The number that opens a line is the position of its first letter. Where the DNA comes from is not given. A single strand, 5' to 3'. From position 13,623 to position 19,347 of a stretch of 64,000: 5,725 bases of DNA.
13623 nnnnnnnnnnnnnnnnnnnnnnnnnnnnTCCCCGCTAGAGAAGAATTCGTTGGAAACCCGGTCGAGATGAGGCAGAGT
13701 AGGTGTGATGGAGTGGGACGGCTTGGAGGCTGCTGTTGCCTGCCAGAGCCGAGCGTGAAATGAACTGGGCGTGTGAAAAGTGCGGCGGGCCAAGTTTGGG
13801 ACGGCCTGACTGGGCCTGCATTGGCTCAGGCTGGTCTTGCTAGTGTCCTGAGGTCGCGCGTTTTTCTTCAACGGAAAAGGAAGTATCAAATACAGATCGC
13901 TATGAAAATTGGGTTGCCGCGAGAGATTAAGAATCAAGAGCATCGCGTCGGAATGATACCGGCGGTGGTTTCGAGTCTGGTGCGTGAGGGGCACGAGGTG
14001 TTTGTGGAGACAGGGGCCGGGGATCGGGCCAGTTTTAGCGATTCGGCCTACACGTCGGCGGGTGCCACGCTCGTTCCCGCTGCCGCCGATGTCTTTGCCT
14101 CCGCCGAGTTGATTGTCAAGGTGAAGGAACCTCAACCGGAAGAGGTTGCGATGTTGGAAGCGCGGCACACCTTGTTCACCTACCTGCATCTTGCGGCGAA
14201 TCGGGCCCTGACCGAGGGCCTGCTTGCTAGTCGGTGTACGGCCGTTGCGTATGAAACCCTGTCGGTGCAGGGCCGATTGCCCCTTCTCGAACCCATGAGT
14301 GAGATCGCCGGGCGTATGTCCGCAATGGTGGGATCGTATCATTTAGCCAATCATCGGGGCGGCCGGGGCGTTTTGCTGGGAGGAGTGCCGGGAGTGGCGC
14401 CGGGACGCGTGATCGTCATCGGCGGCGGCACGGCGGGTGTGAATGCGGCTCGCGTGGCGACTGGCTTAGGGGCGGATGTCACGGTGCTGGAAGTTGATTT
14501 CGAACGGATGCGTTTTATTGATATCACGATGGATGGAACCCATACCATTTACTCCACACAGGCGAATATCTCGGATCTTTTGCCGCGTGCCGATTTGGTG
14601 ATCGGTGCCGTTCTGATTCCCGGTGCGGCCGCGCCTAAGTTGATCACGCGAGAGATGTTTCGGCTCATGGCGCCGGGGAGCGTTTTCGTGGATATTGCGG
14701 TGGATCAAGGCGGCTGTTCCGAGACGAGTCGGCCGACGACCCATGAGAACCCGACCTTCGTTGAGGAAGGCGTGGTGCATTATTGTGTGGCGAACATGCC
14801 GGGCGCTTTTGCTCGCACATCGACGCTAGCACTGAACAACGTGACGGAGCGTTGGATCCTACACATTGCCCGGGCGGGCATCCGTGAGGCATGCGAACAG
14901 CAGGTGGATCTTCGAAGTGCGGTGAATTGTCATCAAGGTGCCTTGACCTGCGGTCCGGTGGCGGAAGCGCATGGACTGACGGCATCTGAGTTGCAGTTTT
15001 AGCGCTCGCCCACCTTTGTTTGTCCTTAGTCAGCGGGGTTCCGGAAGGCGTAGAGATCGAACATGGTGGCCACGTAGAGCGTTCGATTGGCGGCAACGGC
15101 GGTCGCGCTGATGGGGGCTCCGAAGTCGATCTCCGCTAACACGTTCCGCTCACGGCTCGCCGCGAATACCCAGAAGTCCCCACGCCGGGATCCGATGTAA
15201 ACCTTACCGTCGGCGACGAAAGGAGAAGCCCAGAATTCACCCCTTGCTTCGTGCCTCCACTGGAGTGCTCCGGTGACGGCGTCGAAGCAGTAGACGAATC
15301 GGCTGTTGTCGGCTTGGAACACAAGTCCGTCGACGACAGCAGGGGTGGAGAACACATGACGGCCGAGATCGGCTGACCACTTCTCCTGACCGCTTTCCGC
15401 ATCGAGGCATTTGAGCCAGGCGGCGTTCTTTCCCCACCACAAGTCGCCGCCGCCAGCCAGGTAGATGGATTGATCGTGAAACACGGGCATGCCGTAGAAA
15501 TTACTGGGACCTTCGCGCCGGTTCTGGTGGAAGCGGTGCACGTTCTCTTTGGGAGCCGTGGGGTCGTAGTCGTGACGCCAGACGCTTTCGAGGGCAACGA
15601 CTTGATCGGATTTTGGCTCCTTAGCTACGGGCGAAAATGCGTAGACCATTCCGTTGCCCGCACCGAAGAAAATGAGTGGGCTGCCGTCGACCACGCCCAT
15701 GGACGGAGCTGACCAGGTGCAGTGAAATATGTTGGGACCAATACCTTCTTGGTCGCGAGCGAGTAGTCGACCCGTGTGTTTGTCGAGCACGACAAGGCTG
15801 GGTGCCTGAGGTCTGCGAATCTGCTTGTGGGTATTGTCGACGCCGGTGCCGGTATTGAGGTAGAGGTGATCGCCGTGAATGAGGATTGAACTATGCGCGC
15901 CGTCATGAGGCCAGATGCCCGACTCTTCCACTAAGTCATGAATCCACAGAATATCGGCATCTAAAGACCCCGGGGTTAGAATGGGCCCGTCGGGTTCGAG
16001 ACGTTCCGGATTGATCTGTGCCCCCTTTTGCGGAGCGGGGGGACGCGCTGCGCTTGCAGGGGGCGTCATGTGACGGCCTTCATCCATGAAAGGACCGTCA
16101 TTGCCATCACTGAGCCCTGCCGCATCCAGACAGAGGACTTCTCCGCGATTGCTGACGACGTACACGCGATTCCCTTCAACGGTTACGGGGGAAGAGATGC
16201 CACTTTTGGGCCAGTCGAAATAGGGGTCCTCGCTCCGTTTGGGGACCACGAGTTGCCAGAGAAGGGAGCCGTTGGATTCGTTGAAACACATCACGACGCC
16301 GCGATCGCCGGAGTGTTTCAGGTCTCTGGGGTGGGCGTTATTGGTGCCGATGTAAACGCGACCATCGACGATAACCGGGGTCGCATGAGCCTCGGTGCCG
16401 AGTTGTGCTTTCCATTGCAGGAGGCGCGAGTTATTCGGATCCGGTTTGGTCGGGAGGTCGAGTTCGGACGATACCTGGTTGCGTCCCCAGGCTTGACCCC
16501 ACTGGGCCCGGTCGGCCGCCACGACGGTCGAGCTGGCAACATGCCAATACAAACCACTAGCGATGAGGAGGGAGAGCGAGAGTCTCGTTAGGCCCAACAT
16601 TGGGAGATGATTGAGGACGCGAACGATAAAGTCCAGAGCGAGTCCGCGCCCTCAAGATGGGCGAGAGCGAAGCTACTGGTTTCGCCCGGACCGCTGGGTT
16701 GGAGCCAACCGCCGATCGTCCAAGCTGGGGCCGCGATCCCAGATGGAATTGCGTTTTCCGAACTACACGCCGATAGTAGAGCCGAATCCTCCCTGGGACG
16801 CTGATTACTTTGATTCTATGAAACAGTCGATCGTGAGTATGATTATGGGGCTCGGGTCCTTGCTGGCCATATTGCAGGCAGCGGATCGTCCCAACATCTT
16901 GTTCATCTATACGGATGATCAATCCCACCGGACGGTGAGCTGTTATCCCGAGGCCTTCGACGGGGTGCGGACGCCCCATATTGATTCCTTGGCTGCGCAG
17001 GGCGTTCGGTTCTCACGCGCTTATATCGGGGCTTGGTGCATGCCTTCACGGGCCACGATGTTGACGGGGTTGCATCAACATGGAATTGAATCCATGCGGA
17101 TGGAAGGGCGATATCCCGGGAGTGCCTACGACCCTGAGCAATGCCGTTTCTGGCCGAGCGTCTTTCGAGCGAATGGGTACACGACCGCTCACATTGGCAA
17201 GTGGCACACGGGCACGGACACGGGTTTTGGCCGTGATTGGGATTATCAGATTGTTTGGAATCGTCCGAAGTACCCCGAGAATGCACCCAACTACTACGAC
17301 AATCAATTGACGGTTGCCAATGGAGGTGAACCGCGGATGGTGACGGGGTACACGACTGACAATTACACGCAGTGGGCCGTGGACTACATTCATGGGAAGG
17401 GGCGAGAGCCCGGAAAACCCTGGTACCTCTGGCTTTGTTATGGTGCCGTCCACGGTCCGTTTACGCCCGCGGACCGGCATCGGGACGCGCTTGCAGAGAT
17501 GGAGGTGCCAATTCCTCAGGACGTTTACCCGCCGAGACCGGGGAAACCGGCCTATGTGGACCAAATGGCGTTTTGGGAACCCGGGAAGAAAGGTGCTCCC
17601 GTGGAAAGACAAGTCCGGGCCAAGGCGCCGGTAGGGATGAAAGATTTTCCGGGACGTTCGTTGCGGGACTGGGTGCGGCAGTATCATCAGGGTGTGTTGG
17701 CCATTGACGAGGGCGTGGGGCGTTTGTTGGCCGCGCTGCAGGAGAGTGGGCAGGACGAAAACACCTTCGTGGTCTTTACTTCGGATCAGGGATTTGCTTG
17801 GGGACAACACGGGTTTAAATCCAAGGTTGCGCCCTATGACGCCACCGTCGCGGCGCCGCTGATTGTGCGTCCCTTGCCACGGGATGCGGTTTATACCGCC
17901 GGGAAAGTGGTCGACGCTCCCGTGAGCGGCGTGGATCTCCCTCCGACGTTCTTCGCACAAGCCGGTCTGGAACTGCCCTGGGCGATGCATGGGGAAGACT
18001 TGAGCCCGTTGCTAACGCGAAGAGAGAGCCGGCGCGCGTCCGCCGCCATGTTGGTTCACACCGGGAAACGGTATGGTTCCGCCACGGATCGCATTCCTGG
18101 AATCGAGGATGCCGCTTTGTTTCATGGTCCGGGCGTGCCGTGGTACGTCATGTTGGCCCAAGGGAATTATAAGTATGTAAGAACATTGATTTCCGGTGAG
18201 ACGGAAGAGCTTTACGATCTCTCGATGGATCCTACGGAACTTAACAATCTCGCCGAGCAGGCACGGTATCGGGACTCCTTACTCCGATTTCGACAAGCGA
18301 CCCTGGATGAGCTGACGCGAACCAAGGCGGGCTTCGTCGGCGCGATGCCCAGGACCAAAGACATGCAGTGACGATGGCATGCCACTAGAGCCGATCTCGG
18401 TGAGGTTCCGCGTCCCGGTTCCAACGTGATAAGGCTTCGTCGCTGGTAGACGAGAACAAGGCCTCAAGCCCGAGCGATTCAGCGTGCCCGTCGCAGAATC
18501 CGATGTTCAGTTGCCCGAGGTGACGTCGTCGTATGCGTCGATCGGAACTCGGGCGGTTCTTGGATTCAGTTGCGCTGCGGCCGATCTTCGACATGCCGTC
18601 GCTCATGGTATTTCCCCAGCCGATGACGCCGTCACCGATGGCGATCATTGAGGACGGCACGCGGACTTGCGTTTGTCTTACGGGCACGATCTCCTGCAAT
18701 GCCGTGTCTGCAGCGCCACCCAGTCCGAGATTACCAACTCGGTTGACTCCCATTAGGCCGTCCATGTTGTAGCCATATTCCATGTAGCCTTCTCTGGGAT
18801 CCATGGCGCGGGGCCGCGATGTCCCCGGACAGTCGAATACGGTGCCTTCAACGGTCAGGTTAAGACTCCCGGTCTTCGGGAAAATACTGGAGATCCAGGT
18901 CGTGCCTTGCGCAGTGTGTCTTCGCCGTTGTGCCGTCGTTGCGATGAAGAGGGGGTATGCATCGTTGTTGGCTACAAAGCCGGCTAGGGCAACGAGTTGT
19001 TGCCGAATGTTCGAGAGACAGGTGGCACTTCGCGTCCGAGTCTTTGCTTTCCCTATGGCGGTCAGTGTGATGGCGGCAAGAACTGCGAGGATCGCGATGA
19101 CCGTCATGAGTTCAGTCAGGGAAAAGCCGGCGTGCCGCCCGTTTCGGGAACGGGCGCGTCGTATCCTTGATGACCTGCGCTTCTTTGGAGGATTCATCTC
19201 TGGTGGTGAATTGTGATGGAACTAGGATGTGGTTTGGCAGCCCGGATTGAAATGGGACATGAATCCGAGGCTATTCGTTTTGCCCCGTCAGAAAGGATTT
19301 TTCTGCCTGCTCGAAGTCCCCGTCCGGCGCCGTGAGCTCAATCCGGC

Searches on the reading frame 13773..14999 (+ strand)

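Call 99: search_protein_families(library=pfam, proteins=[window:13773-14999:+], max_evalue=0.001)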
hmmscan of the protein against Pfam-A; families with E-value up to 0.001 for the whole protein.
window:13773-14999:+ (409 aa): 6 families
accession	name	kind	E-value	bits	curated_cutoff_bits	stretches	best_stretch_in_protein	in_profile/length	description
PF01262.27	AlaDh_PNT_C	-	3.3e-77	259.2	23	1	184-393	2-213/214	Alanine dehydrogenase/PNT, C-terminal domain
PF05222.21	AlaDh_PNT_N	-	1.9e-47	161.3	30.4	1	47-179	1-136/136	Alanine dehydrogenase/PNT, N-terminal domain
PF00070.33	Pyr_redox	-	4.4e-05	24.4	22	1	212-252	1-41/82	Pyridine nucleotide-disulphide oxidoreductase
PF02826.25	2-Hacid_dh_C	-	4.8e-05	23.3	25.1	1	212-309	38-127/178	D-isomer specific 2-hydroxyacid dehydrogenase, NAD binding domain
PF01488.26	Shikimate_DH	-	0.00013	22.5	24.3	0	211-310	13-113/138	Shikimate / quinate 5-dehydrogenase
PF07992.20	Pyr_redox_2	-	0.00018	21.5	26.1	1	211-241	143-173/291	Pyridine nucleotide-disulphide oxidoreductase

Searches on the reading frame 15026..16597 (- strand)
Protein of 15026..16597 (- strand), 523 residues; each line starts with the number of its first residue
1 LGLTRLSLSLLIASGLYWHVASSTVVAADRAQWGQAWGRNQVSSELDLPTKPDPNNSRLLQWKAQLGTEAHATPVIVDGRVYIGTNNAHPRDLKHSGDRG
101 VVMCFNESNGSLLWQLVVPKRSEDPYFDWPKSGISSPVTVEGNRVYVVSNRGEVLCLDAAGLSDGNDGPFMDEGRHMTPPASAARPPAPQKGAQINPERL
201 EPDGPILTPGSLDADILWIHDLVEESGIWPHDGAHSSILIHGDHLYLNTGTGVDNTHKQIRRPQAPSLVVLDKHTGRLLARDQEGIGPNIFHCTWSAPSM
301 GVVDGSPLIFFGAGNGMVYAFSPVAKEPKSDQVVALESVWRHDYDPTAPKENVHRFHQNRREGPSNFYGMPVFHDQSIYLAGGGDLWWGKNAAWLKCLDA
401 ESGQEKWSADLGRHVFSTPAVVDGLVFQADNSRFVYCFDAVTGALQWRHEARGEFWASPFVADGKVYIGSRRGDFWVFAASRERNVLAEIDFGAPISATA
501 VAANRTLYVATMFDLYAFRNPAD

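Call 99: search_protein_families(library=pfam, proteins=[window:15026-16597:-], max_evalue=0.001)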
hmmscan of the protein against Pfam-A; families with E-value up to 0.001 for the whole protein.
window:15026-16597:- (523 aa): 3 families
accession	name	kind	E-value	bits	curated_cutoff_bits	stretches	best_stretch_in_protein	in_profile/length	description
PF13360.13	PQQ_2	-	3.9e-24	86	27.6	2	394-480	4-90/233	Outer membrane protein assembly factor BamB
PF13570.13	Beta-prop_ACSF4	-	1e-18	68.3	133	1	394-511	72-192/329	Beta-alanine-activating enzyme, beta-propeller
PF01011.28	PQQ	-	6.4e-08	32.2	26.7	0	417-452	51-86/595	Glucose/ethanol/alcohol dehydrogenase, beta-propeller domain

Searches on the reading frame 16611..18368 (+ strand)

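Call 99: search_protein_families(library=pfam, proteins=[window:16611-18368:+], max_evalue=0.001)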
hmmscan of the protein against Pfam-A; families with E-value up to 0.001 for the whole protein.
window:16611-18368:+ (586 aa): 3 families
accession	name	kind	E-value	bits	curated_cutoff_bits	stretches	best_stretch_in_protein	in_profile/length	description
PF00884.28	Sulfatase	-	4e-41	141.7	25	1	94-452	1-300/301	Sulfatase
PF16347.10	SGSH_C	-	6.6e-13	49.5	29.3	1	398-475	1-75/154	N-sulphoglucosamine sulphohydrolase, C-terminal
PF01663.27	Phosphodiest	-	5.3e-08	33.3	23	0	358-397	184-223/342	Type I phosphodiesterase / nucleotide pyrophosphatase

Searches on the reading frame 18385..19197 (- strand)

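Call 6: search_protein_families(library=ncbifam, proteins=[window:18385-19197:-], max_evalue=0.01)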
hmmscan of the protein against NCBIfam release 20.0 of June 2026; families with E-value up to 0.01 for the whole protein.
window:18385-19197:- (270 aa): 6 families
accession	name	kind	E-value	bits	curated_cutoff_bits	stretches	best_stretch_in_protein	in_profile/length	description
NF041775.1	typeIV_PilA_Myxo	equivalog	6.6e-08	32.8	400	1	18-85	6-73/214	type IV pilin protein PilA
TIGR02532.1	IV_pilin_GFxxxE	domain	8.3e-07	28.6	16.3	1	23-45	2-24/24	prepilin-type N-terminal cleavage/methylation domain-containing protein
NF007862.0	PRK10574.1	equivalog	0.00016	21.8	138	1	22-48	4-30/145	prepilin peptidase-dependent pilin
TIGR01708.2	typeII_sec_gspH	equivalog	0.0004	20.4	80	1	22-57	1-36/169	type II secretion system minor pseudopilin GspH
TIGR01710.1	typeII_sec_gspG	equivalog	0.0009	19.3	88.85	1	24-82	2-60/134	type II secretion system major pseudopilin GspG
TIGR04294.2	pre_pil_HX9DG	domain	0.0072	16.1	19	0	223-242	2-21/22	H-X9-DG-CTERM domain-containing protein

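Call 7: search_protein_families(library=pfam, proteins=[window:18385-19197:-], max_evalue=0.01)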
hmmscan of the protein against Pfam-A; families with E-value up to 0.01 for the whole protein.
window:18385-19197:- (270 aa): 1 family
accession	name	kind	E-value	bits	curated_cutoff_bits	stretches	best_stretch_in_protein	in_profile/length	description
PF07963.17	N_methyl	-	3e-06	27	21.2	1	21-44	3-26/27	Prokaryotic N-terminal methylation motif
